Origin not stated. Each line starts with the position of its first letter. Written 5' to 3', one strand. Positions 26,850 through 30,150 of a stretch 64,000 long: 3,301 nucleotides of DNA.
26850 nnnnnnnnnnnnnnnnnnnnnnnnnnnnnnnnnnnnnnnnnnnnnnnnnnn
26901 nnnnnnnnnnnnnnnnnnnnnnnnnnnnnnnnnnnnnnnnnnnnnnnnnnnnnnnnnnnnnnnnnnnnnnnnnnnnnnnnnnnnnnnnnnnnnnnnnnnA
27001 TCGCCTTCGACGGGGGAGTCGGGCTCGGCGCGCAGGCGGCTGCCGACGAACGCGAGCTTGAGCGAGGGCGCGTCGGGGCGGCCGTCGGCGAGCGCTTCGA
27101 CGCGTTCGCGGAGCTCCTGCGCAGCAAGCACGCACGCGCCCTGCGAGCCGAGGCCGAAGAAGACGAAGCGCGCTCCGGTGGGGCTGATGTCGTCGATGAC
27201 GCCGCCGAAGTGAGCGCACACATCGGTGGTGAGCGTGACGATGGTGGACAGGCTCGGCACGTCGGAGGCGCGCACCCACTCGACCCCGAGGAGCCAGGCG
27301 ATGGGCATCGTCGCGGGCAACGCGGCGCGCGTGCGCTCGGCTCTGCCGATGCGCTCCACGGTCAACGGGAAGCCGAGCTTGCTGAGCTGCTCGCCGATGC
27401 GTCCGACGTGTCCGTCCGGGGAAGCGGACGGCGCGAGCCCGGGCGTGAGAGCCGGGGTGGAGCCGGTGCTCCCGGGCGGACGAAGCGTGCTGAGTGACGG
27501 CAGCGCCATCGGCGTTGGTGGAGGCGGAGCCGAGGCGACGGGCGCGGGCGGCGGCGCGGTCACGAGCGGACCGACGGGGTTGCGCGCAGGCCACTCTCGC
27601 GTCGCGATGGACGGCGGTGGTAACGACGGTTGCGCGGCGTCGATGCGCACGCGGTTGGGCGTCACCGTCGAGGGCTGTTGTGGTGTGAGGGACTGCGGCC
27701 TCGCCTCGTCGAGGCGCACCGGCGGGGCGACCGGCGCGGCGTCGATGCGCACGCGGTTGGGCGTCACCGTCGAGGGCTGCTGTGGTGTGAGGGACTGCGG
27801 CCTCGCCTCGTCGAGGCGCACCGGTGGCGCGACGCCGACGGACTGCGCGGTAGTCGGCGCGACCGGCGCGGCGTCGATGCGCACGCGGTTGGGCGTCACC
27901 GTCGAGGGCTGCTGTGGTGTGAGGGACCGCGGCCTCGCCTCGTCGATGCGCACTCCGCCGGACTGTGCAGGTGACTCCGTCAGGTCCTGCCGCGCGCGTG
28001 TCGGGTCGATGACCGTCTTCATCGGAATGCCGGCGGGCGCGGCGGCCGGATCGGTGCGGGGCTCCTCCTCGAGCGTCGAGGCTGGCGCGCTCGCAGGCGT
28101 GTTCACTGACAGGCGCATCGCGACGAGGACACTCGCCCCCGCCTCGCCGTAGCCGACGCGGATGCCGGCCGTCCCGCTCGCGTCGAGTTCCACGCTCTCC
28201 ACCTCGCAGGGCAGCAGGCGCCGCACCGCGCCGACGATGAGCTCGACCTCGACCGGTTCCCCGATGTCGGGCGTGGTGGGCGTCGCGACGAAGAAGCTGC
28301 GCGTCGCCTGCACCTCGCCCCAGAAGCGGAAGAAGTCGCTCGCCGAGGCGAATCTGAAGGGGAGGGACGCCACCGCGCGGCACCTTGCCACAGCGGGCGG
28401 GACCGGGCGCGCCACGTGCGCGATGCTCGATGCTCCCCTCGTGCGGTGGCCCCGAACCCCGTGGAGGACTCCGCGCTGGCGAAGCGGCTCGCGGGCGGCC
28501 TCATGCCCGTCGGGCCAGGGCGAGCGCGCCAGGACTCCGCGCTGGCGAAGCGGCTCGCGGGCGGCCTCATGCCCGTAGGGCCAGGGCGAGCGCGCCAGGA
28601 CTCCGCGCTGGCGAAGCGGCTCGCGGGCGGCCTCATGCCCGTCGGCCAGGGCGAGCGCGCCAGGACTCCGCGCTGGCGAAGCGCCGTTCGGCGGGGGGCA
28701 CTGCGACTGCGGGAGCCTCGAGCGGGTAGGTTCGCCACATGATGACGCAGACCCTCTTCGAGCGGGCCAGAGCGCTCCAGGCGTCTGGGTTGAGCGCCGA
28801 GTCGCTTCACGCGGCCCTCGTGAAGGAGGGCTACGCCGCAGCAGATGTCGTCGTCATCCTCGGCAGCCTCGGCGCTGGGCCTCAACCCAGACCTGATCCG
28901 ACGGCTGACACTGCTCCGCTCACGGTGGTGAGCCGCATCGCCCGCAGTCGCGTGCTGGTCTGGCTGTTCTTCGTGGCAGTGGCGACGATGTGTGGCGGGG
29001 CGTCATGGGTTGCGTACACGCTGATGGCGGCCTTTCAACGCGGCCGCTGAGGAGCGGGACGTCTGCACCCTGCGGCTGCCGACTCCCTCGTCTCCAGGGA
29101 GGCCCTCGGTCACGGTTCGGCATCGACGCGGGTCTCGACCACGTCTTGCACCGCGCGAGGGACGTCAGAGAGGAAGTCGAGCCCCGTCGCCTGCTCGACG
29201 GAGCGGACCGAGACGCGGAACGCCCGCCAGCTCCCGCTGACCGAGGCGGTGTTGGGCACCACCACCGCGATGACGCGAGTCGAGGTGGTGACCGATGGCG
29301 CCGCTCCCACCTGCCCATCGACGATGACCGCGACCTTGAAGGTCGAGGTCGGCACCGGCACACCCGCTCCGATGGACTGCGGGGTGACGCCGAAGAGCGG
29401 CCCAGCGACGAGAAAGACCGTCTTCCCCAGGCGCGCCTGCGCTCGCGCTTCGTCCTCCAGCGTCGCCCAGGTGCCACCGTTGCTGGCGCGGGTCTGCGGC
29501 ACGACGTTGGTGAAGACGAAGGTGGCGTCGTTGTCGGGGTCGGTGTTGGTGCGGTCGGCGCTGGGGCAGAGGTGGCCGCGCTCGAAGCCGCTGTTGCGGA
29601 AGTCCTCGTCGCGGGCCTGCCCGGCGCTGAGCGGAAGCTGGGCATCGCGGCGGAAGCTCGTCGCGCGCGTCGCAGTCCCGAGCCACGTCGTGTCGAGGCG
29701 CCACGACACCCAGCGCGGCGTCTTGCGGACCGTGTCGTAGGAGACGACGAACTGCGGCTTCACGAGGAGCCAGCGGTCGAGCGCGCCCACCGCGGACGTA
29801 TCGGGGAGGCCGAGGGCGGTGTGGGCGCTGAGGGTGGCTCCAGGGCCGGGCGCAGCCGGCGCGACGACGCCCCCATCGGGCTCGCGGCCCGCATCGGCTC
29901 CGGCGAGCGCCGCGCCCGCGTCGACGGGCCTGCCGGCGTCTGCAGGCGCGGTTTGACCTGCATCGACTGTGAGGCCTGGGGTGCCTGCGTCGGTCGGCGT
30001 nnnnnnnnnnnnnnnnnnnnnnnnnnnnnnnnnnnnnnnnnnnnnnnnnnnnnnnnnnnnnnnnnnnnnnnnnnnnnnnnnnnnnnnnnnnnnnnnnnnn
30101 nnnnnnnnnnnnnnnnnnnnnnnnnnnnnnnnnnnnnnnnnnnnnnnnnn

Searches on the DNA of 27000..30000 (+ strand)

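Call 10: search_rna_families(source=window, start=27000, end=30000, threshold=evalue, max_evalue=1)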
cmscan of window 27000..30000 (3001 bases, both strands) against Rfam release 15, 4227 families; matches with E-value up to 1: 1.
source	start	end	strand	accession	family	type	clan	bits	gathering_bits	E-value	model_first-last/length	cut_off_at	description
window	28118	28185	+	RF03407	MIR531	Gene; miRNA;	-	21.6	70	0.99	1-69/69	no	MIR531 microRNA precursor family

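Call 59: search_dna_similar(query=window:28396-28740:+, collection=plasmids, mode=distant, max_evalue=0.001, max_rows=10)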
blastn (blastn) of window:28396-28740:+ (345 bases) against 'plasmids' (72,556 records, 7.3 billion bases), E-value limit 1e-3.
No match.

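Call 60: search_dna_similar(query=window:28396-28740:+, collection=phages, mode=distant, max_evalue=0.001, max_rows=10)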
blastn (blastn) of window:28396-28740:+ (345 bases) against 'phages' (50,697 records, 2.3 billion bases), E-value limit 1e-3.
No match.

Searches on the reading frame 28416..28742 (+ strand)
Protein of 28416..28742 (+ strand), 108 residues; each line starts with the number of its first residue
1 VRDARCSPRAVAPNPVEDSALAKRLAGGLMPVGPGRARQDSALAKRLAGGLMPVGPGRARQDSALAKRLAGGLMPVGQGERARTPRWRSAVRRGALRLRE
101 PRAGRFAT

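Call 6: search_protein_families(library=pfam, proteins=[window:28416-28742:+], max_evalue=0.01)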
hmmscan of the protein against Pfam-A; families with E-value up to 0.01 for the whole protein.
window:28416-28742:+ (108 aa): 1 family
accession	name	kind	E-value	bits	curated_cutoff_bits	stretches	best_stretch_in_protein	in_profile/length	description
PF05829.17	Adeno_PX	-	0.0016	18.7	25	0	38-53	1-16/42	Adenovirus late L2 mu core protein (Protein X)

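Call 52: search_protein_representatives(protein=window:28416-28739:+)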
Query: 108 residues. Proteins with E-value up to 0.001 (for the whole library): 5; up to 1e-10: 2; up to 1e-30: 0. The best 5 are listed.
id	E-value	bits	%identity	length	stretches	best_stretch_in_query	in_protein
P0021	8.3e-16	74.4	42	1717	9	17-91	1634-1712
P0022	1.6e-11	60.6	36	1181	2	26-66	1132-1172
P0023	7.0e-10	55.3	28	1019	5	16-81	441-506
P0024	3.4e-05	40.3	37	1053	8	20-77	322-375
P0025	3.4e-04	37.1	35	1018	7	13-81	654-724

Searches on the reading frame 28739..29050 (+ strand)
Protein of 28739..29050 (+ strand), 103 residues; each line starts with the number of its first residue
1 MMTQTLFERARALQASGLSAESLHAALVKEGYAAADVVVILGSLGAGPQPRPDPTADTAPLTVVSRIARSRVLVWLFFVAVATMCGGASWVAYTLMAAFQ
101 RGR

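Call 6: search_protein_families(library=pfam, proteins=[window:28739-29050:+], max_evalue=0.01)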
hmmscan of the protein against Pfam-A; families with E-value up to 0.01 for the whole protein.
window:28739-29050:+ (103 aa): 0 families

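Call 13: find_encoding_contigs(protein=window:28739-29050:+, flank=10000, max_places=10)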
Protein window:28739-29050:+ (103 aa): no gene with exactly this product is on record in the collection.

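Call 32: list_cluster_members(proteins=[window:28739-29047:+, window:28742-29047:+, window:28416-28739:+, window:28385-28726:+, window:28162-28575:+, window:28106-28885:-, window:29113-30249:-, P0001])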
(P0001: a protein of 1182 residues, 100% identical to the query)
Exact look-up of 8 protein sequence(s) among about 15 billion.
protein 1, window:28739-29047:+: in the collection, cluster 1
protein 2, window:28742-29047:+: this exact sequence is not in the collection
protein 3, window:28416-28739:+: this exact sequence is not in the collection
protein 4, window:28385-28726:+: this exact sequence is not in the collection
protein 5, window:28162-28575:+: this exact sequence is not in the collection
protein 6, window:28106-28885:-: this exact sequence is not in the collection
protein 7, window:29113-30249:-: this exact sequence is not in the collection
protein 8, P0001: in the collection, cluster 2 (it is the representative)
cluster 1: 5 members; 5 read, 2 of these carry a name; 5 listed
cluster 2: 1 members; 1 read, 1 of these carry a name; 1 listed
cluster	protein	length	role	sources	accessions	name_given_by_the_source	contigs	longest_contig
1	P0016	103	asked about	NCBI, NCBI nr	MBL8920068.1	MAG: hypothetical protein JNJ54_14480 [Myxococcaceae bacterium] | hypothetical protein [Myxococcaceae bacterium]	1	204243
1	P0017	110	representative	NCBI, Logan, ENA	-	-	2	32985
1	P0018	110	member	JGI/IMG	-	diadenosine tetraphosphatase ApaH/serine/threonine PP2A family protein phosphatase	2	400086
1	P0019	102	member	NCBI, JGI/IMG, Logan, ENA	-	-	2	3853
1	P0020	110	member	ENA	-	-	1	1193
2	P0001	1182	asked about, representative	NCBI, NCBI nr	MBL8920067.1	MAG: AAA family ATPase [Myxococcaceae bacterium] | AAA family ATPase [Myxococcaceae bacterium]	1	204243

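Call 34: find_encoding_contigs(protein=P0018, flank=8000, max_places=4)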
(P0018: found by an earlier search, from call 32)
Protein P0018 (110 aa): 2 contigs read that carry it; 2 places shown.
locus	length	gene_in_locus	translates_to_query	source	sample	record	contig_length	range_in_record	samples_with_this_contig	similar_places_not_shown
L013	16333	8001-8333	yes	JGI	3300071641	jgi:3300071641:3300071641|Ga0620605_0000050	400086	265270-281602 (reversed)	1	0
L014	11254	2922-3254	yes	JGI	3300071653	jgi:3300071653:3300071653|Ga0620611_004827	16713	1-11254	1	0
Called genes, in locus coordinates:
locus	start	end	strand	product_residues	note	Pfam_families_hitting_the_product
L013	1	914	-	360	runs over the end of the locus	PF08450:SGL, PF01731:Arylesterase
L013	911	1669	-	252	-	-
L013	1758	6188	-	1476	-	-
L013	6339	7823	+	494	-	PF00724:Oxidored_FMN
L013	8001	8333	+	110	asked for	-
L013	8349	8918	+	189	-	PF05685:Uma2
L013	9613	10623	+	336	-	-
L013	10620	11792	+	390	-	-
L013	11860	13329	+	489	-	PF02412:TSP_3 (faint), PF00691:OmpA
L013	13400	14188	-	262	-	PF21831:DUF6891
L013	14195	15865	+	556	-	PF20706:GT4-conflict, PF00534:Glycos_transf_1, PF13692:Glyco_trans_1_4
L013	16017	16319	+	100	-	-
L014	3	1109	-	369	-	?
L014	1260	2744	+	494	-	PF00724:Oxidored_FMN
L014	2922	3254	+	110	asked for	-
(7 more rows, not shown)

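Call 37: find_encoding_contigs(protein=P0017, flank=8000, max_places=4)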
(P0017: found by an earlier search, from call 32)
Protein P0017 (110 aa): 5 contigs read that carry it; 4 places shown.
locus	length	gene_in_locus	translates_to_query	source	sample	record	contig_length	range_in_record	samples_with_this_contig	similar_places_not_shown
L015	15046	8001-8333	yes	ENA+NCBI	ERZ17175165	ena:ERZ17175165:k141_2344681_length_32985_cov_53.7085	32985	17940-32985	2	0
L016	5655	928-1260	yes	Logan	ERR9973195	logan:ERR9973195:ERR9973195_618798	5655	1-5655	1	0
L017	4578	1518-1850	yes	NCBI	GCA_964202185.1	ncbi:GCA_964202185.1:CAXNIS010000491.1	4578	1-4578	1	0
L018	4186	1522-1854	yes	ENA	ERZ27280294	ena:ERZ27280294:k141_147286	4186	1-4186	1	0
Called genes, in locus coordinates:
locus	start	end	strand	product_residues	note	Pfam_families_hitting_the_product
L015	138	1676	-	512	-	PF00069:Pkinase, PF03109:ABC1 (faint), PF07714:PK_Tyr_Ser-Thr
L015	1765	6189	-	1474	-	-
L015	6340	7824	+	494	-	PF00724:Oxidored_FMN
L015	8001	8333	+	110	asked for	-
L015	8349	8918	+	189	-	PF05685:Uma2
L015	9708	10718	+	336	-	-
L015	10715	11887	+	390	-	-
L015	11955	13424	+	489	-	PF02412:TSP_3 (faint), PF00691:OmpA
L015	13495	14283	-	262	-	PF21831:DUF6891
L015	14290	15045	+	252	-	?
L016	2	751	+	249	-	?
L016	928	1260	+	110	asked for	-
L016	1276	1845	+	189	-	PF05685:Uma2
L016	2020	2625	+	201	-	PF00526:Dicty_CTDC (weak)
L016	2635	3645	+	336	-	-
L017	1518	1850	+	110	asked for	-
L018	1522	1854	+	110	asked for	-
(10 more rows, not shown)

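Call 38: find_encoding_contigs(protein=P0019, flank=8000, max_places=4)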
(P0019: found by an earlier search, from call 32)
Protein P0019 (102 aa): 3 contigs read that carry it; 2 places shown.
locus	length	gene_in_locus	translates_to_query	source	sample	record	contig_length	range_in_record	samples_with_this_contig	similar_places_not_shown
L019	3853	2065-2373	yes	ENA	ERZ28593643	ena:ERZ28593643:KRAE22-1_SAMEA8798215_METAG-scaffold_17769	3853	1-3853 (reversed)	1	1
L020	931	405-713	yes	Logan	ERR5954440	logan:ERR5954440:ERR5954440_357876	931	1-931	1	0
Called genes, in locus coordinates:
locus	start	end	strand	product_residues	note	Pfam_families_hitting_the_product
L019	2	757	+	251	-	?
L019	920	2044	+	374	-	-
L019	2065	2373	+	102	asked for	-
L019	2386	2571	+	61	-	-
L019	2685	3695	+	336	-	-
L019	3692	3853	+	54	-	?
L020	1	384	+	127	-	?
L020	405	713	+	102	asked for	-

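Call 67: find_homologous_proteins(query=window:28739-29047:+, max_evalue=0.001)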
Query window:28739-29047:+ (103 aa): 14 proteins with E <= 0.001 among 22 candidates.
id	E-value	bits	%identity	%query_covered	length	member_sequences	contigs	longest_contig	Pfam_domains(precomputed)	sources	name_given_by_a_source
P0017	4.4e-52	192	92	100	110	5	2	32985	-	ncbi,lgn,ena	-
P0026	4.5e-49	183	86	99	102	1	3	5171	-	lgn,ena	-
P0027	3.4e-48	180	85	99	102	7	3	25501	-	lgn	-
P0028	5.1e-48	179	86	100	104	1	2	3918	-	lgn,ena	-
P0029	9.6e-48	178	86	99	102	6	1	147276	-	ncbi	-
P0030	5.6e-46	173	81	99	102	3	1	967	-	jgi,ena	-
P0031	5.0e-45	170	79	100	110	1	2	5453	-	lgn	-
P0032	6.6e-45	169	82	99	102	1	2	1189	-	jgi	-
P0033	1.8e-38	149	73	99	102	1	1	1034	-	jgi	-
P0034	6.4e-33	131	65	99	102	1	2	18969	-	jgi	jgi:hypothetical protein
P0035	6.8e-32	128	65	99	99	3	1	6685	-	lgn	-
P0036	3.3e-31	125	65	99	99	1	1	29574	-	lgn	-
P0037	6.8e-30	121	70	86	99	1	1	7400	-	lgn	-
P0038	5.5e-29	118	67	86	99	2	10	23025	-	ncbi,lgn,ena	-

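Call 68: find_encoding_contigs(protein=P0029, flank=5000, max_places=2)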
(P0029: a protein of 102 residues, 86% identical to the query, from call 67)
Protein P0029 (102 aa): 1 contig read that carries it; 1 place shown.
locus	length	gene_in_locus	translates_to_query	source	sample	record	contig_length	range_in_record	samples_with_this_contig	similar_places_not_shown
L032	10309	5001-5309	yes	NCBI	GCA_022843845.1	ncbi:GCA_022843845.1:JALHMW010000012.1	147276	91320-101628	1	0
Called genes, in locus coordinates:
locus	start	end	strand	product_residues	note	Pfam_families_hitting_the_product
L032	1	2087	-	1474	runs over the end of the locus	-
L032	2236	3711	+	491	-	PF00724:Oxidored_FMN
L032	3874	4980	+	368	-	-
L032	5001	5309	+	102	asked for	-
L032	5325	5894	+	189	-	PF05685:Uma2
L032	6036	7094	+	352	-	-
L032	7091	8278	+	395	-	-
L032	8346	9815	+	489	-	PF02412:TSP_3 (faint), PF00691:OmpA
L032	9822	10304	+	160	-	PF03938:OmpH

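Call 69: find_encoding_contigs(protein=P0027, flank=5000, max_places=2)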
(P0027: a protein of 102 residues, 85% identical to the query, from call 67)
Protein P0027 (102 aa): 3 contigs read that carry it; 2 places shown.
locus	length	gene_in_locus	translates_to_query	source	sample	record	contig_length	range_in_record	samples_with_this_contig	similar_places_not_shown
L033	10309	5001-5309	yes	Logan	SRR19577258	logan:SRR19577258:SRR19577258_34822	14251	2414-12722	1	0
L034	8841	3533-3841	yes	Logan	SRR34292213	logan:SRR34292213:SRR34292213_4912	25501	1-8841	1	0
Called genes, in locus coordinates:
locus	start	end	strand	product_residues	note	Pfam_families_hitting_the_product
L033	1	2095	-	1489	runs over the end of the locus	-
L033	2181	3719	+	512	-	PF00724:Oxidored_FMN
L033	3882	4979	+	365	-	-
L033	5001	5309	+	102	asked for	-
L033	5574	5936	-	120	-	-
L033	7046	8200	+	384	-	-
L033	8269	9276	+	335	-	-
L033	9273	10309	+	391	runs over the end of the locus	-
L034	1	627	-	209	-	?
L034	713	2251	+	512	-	PF00724:Oxidored_FMN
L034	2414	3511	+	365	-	-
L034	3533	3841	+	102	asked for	-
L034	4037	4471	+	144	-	-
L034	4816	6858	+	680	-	PF00526:Dicty_CTDC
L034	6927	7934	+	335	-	-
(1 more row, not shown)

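Call 70: find_encoding_contigs(protein=P0038, flank=5000, max_places=2)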
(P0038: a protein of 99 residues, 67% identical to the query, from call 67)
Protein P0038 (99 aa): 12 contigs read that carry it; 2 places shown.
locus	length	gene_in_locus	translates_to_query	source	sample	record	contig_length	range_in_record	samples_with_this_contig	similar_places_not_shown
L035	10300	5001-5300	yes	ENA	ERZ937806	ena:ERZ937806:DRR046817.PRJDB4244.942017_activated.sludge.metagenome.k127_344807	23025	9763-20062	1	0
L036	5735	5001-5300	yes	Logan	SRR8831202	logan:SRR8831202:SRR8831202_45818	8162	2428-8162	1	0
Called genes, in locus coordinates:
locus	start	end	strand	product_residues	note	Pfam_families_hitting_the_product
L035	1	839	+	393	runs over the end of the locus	PF13180:PDZ_2 (weak), PF17820:PDZ_6 (weak)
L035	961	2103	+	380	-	PF13428:TPR_14 (faint), PF07719:TPR_2 (faint), PF13174:TPR_6 (faint), PF14559:TPR_19 (faint), PF13629:T2SS-T3SS_pil_N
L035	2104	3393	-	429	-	PF16655:PhoD_N, PF09423:PhoD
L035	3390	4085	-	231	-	-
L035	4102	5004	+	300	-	PF05013:FGase (weak)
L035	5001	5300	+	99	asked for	-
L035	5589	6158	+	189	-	-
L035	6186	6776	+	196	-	-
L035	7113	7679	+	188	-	-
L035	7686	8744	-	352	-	-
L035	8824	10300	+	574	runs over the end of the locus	-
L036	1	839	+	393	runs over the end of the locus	PF13180:PDZ_2 (weak), PF17820:PDZ_6 (weak)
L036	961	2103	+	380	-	PF13428:TPR_14 (faint), PF07719:TPR_2 (faint), PF13174:TPR_6 (faint), PF14559:TPR_19 (faint), PF13629:T2SS-T3SS_pil_N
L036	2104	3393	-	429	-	PF16655:PhoD_N, PF09423:PhoD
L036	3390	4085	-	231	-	-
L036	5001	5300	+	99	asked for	-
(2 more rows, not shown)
